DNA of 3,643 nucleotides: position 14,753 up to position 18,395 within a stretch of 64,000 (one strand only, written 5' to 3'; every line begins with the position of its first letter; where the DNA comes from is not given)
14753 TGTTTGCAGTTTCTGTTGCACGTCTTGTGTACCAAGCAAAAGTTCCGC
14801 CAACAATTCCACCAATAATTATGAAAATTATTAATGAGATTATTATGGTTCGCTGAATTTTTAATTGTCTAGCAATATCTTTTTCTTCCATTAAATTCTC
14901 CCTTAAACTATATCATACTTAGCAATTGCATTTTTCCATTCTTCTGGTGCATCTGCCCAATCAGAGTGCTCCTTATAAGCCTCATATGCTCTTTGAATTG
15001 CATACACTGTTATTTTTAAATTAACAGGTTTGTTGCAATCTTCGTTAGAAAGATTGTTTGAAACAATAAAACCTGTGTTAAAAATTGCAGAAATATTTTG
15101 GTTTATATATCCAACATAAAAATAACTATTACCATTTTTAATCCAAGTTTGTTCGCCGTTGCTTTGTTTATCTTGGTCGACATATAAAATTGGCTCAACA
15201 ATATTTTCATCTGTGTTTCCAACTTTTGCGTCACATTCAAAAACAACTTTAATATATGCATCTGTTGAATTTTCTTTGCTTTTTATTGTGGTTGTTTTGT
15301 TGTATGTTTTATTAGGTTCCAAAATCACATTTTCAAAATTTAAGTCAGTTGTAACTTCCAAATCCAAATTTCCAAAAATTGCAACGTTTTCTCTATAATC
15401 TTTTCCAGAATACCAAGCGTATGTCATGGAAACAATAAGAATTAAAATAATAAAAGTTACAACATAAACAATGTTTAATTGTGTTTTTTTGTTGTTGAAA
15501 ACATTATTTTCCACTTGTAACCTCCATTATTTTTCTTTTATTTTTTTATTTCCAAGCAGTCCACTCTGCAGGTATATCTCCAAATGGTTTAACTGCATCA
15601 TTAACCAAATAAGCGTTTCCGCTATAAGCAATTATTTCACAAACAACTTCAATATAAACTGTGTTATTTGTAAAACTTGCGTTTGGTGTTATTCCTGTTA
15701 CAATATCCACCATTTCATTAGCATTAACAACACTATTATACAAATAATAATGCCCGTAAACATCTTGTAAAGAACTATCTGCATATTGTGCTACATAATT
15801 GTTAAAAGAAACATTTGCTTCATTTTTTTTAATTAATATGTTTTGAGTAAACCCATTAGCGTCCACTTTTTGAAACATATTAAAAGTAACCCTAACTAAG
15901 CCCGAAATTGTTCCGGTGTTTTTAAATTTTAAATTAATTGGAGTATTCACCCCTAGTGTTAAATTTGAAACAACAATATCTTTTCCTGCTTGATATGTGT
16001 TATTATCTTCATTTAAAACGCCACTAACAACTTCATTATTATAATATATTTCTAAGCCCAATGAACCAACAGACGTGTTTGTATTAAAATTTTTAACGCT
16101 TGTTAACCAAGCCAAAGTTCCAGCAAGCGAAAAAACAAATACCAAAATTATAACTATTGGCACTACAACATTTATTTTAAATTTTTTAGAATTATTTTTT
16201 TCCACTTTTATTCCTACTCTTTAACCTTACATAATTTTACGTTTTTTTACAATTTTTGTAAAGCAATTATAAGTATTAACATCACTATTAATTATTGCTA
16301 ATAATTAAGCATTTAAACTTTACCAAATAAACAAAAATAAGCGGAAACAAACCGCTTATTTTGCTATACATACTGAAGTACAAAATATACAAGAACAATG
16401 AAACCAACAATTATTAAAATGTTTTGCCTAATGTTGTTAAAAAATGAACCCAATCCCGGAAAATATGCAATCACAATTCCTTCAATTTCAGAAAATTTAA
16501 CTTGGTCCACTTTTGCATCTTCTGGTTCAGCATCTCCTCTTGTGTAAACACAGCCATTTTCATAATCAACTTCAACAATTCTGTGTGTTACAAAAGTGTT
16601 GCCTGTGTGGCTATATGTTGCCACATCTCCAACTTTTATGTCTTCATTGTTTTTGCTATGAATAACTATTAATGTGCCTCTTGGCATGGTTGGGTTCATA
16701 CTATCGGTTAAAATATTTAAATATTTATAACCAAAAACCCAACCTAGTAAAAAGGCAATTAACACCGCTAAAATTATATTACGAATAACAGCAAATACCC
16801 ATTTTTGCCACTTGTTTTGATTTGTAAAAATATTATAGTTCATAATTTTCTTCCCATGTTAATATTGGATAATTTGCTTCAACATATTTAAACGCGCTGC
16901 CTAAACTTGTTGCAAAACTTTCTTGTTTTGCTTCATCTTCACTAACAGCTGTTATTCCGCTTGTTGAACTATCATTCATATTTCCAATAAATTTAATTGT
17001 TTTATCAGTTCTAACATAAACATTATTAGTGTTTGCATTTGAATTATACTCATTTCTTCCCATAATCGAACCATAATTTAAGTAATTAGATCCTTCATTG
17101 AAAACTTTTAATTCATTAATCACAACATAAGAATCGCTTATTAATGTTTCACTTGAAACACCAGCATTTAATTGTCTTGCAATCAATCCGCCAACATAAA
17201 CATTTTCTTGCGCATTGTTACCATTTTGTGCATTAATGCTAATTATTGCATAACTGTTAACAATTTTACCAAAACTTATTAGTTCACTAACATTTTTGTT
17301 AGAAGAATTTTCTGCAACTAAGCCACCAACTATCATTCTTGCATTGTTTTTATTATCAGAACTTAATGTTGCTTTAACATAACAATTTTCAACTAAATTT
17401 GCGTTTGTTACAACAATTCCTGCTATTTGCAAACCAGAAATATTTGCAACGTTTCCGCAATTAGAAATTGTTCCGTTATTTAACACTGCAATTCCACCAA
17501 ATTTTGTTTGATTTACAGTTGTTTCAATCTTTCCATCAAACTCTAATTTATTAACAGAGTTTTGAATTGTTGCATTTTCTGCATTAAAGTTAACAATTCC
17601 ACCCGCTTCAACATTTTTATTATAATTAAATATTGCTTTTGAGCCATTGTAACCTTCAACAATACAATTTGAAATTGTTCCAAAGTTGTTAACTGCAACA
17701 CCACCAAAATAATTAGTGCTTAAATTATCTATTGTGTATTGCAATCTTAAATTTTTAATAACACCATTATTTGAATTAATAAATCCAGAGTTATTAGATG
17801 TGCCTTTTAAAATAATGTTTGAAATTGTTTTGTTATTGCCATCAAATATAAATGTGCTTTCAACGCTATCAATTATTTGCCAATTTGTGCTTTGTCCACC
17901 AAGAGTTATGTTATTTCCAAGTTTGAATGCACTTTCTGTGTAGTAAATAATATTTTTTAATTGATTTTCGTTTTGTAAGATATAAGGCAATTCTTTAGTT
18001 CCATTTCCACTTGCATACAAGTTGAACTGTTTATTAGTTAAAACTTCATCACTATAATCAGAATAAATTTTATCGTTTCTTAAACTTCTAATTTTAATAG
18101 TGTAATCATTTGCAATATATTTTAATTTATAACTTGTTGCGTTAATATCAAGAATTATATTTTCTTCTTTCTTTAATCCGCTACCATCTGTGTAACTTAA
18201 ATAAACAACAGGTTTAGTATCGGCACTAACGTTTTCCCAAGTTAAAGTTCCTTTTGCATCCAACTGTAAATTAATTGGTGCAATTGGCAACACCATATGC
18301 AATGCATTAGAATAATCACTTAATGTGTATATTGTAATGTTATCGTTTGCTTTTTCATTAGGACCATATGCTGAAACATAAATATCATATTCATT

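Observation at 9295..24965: Ten-gene SipW / multi-TasA-fold / giant adhesin / transglutaminase surface-fibre locus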

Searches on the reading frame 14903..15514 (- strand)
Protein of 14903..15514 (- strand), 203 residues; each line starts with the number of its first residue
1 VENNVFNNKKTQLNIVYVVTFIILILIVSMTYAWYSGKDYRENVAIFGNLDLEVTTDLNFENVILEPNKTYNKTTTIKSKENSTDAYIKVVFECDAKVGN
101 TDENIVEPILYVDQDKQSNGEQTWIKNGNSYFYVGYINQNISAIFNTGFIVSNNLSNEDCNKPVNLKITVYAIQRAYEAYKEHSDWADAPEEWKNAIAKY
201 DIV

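Call 5: search_protein_families(library=pfam, proteins=[window:14903-15514:-], max_evalue=0.1)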
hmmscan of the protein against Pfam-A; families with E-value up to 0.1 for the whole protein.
window:14903-15514:- (203 aa): 1 family
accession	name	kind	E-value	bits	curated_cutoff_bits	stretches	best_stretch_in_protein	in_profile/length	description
PF12389.13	Peptidase_M73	-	0.017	15.4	22.5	1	16-102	9-93/196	Camelysin metallo-endopeptidase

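Call 6: search_protein_families(library=ncbifam, proteins=[window:14903-15514:-], max_evalue=0.1)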
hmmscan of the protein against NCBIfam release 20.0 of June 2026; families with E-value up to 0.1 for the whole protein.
window:14903-15514:- (203 aa): 0 families

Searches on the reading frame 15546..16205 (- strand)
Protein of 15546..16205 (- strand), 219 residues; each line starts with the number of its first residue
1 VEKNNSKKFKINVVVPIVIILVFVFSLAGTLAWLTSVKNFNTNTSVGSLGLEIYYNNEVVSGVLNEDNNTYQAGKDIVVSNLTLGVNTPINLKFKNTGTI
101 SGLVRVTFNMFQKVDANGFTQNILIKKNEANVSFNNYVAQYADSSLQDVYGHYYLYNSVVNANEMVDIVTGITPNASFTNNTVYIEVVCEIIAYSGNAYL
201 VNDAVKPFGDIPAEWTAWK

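Call 5: search_protein_families(library=pfam, proteins=[window:15546-16205:-], max_evalue=0.1)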
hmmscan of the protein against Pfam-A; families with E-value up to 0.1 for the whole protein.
window:15546-16205:- (219 aa): 0 families

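Call 6: search_protein_families(library=ncbifam, proteins=[window:15546-16205:-], max_evalue=0.1)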
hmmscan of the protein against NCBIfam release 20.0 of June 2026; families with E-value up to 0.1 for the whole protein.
window:15546-16205:- (219 aa): 1 family
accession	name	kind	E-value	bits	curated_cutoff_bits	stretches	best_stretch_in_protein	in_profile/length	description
TIGR04088.1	cognate_SipW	domain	0.074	13.2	19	1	19-45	4-30/34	SipW-dependent-type signal peptide-containing protein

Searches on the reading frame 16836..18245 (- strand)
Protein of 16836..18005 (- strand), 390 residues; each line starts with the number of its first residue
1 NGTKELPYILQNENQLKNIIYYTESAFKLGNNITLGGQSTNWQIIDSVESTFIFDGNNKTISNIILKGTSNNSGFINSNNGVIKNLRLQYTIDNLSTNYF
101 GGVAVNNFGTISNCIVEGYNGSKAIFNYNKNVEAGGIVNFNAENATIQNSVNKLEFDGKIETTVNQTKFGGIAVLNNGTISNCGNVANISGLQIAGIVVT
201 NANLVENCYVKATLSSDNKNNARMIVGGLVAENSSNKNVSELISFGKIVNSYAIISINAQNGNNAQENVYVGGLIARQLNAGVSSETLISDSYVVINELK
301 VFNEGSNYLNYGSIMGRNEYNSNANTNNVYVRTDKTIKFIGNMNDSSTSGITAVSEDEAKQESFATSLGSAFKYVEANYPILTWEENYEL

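Call 17: search_protein_families(library=pfam, proteins=[window:16836-18005:-], max_evalue=1)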
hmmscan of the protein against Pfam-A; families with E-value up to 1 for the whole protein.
seq(390 aa): 0 families

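Call 76: search_protein_families(library=pfam, alignment_id=A5, max_evalue=0.01)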
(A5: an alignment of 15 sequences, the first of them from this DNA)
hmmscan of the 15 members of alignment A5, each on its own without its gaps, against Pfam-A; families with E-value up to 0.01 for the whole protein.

A. member 1, seq(470 aa): 0 families

B. families by the number of members that match (of 15 scanned): 1 family
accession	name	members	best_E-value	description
PF07581.17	Glug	4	1.6e-18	The GLUG motif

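Call 85: predict_structure(alignment_id=A6)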
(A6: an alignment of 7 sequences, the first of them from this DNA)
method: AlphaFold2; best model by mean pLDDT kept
length: 470 residues; sequences in the alignment: 7
mean_pLDDT: 69.1   pTM: 0.72
mean pLDDT of the five models: 69.1, 69.0, 68.9, 65.9, 65.3
residues with pLDDT >= 90: 113; 70-90: 137; 50-70: 103; < 50: 117
segments of 3 or more residues with pLDDT < 50: 1-10, 35-45, 55-57, 62-64, 67-74, 126-129, 319-322, 362-365, 401-409, 411-422, 424-470
pLDDT, mean of each block of 10 residues (from residue 1): 38 59 64 49 50 52 48 50 83 77 79 73 50 88 79 75 93 82 91 95 81 92 94 87 74 96 95 94 92 84 86 69 69 85 70 83 56 75 68 71 47 43 42 30 35 27 27
secondary structure, 60 per line:
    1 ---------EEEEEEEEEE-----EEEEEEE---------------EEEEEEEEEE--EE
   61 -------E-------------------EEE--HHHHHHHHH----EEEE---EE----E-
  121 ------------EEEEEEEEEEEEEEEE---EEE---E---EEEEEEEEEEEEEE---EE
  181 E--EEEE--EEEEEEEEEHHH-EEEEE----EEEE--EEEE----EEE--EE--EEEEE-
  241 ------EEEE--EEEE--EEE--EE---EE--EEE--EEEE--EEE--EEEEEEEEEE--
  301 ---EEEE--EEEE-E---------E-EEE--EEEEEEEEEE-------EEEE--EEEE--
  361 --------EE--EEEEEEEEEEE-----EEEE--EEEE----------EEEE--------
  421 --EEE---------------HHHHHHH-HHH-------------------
elements in order: E10-19 E25-31 E47-56 E88-90 H93-101 E106-109 E133-148 E152-154 E162-175 E179-181 E184-187 E190-198 E203-207 E212-215 E218-221 E226-228 E235-239 E247-250 E253-256 E259-261 E273-275 E278-281 E284-286 E289-298 E304-307 E310-313 E327-329 E332-341 E349-352 E355-358 E373-383 E389-392 E395-398 E409-412 E423-425 H441-447

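Call 87: fold_search(model_id=the predicted structure, library=pdb)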
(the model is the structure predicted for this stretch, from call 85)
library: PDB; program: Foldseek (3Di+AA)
matches with E <= 10: 388; with E <= 0.001: 3
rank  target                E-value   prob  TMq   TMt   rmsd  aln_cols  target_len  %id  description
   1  7uvk                  1.3e-05  1.00  0.39  0.16  13.1       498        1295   14  G. haemolysans IgA1 protease (released 2022-11-23)
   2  3n6z                  1.9e-05  1.00  0.36  0.48   6.7       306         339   20  Crystal structure of a putative immunoglobulin A1 protease (BACOVA_03286) from Bacteroides ovatus at 1.30 A resolution (released 2010-07-21)
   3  6xjb                  4.1e-04  1.00  0.36  0.15  13.3       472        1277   12  IgA1 Protease (released 2020-12-09)
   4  5nxk_A                2.9e-03  0.97  0.25  0.35  11.2       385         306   17  L. reuteri 53608 SRRP (released 2018-03-21)
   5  5nxk_C                2.9e-03  0.97  0.25  0.34  12.0       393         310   16  L. reuteri 53608 SRRP (released 2018-03-21)
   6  5gai_0                3.3e-03  0.33  0.14  0.11  18.6       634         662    8  Probabilistic Structural Models of Mature P22 Bacteriophage Portal, Hub, and Tailspike proteins (released 2016-02-17)
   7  5nxk_B                4.2e-03  0.96  0.24  0.34  11.2       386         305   16  L. reuteri 53608 SRRP (released 2018-03-21)
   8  4mr0_A                2.5e-02  0.44  0.23  0.23  13.3       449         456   12  Crystal structure of PfbA, a surface adhesin of Streptococcus pneumoniae (released 2014-02-05)
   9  8ikw_B                3.7e-02  0.41  0.22  0.26  12.8       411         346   13  A complex structure of PGIP-PG (released 2024-02-07)
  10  5lw3                  8.2e-02  0.35  0.22  0.26  13.4       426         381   12  Azotobacter vinelandii Mannuronan C-5 epimerase AlgE6 A-module (released 2017-10-25)
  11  4u49_A                9.0e-02  0.18  0.15  0.19  21.6       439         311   11  Crystal structure of Pectate Lyase Pel3 from Pectobacterium carotovorum with two monomers in the A.U (released 2015-08-05)
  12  1nhc_A                1.2e-01  0.28  0.23  0.29  12.8       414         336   11  Structural insights into the processivity of endopolygalacturonase I from Aspergillus niger (released 2003-11-25)
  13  5w6f_A                2.1e-01  0.41  0.26  0.21  11.8       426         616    9  Crystal structure of Bacteriophage CBA120 tailspike protein 3 (TSP3, orf212) (released 2018-10-24)
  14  6qps_A                2.1e-01  0.15  0.23  0.23  13.2       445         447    7  Structural characterization of a mannuronic acid specific polysaccharide family 6 lyase enzyme from human gut microbio (released 2019-09-25)
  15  6nw9_B                2.3e-01  0.18  0.21  0.17  14.4       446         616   10  CRYSTAL STRUCTURE OF A TAILSPIKE PROTEIN 3 (TSP3, ORF212) FROM ESCHERICHIA COLI O157:H7 BACTERIOPHAGE CBA120 (released 2019-06-05)
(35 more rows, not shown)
